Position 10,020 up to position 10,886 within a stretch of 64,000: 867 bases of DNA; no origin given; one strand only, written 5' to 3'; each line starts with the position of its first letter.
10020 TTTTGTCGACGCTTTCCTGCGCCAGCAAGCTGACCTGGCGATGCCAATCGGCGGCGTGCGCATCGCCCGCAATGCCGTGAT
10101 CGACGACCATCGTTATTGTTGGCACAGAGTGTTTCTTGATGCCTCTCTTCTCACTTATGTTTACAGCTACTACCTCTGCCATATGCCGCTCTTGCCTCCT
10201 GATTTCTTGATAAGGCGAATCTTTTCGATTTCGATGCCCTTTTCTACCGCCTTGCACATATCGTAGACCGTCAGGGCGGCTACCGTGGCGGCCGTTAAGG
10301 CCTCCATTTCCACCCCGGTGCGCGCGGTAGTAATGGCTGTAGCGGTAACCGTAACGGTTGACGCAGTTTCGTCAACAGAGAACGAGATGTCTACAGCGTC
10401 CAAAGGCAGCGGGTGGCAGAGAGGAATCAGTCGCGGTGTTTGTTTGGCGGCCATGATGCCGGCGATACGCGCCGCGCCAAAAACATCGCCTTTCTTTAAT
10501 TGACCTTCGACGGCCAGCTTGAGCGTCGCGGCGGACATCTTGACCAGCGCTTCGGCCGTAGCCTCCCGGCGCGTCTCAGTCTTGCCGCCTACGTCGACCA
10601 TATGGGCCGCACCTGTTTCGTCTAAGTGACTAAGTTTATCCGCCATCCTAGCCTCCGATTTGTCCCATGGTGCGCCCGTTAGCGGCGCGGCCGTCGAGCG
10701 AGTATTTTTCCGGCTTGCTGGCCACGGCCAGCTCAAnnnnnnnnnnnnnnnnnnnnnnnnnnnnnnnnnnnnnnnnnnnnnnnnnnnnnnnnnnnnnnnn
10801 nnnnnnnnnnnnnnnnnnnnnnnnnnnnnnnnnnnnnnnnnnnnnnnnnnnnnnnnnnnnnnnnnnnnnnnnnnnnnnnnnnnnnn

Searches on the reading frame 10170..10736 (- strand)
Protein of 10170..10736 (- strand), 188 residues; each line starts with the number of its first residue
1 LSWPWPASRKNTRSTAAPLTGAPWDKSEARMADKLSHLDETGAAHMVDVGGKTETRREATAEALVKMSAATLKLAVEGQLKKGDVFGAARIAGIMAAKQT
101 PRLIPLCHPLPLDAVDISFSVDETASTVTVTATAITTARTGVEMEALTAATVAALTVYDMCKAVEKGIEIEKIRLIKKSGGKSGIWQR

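Call 70: search_protein_families(library=pfam, proteins=[window:10170-10736:-], max_evalue=0.001)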
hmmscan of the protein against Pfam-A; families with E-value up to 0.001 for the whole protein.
window:10170-10736:- (188 aa): 1 family
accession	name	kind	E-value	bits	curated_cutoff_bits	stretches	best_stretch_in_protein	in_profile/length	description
PF01967.27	MoaC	-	7.1e-56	188.4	27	1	46-181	1-136/136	MoaC family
